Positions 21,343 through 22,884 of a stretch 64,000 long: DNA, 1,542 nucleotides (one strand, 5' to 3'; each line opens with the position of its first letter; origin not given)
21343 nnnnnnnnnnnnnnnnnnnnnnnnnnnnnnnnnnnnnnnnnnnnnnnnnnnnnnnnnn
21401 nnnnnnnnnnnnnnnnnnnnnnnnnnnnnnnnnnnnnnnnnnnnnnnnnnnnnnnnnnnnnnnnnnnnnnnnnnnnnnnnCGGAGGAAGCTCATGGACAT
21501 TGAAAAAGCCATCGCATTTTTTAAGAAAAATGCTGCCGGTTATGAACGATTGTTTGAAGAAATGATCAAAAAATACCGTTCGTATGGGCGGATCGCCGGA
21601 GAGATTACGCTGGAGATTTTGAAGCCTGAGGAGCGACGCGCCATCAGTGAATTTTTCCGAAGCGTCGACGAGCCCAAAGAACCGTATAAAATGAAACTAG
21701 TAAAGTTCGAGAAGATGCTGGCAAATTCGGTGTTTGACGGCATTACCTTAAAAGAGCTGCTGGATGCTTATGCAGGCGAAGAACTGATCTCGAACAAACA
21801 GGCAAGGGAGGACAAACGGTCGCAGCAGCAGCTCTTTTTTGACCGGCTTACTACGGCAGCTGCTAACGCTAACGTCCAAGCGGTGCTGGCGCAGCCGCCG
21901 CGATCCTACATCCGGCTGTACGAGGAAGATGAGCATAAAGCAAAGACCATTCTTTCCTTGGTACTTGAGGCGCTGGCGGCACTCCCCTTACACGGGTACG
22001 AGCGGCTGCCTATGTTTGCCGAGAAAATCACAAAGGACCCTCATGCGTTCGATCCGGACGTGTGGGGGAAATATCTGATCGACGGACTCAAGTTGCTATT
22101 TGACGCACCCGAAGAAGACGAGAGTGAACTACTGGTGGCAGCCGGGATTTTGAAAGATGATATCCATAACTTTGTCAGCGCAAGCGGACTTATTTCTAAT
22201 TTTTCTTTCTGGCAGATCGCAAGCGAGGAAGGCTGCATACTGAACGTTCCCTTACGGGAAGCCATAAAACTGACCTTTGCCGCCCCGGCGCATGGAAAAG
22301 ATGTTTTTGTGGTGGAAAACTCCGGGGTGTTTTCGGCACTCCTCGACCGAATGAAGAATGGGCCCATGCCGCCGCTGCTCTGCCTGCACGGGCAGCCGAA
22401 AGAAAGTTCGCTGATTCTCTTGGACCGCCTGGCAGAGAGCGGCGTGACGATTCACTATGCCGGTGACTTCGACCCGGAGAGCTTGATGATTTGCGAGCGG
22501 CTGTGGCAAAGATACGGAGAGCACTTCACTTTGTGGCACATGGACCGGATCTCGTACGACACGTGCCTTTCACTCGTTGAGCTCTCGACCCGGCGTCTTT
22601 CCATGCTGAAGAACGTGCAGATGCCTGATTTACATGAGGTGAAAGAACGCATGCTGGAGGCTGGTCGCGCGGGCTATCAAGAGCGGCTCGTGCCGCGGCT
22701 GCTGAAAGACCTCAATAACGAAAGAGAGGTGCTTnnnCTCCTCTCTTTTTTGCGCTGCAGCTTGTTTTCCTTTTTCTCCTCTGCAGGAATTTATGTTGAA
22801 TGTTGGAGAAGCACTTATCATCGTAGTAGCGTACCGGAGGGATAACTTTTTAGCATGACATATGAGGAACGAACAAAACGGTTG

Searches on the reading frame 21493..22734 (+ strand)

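Call 8: search_protein_families(library=pfam, proteins=[window:21493-22734:+], max_evalue=0.001)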
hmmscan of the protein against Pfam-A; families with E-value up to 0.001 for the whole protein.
window:21493-22734:+ (414 aa): 2 families
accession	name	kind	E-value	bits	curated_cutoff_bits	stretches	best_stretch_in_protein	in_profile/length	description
PF11796.13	DUF3323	-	2e-36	126.3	26.6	1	35-233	2-207/209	Protein of unknown function N-terminus (DUF3323)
PF09664.16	DUF2399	-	2.6e-32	112.1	23.4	1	251-407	2-152/152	Protein of unknown function C-terminus (DUF2399)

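Call 83: search_protein_families(library=padloc, proteins=[window:21493-22734:+], max_evalue=0.001)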
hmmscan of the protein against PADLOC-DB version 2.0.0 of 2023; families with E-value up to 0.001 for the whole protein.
window:21493-22734:+ (414 aa): 6 families
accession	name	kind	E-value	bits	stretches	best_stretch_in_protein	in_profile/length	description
PDLC00556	JetD2|JetD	-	2.6e-125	416.9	1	4-411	6-428/430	DUF2220; DUF3322; DUF2399 domain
PDLC00557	JetD2|JetD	-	2.6e-56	189.8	1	14-410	14-420/423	DUF2220; DUF3322; DUF2399 domain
PDLC00555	JetD2|JetD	-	1e-23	81.9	2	292-407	346-461/472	DUF2220; DUF3322; DUF2399 domain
PDLC00533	JetD1|JetD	-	2.1e-09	34.9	1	151-399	151-405/409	DUF2220; DUF3322; DUF2399 domain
PDLC00591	JetD3|JetD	-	1.3e-05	22.7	1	269-343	194-277/350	DUF2239; DUF2220 domain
PDLC00594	JetD3|JetD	-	0.00014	19.4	1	265-336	187-259/345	DUF2239; DUF2220 domain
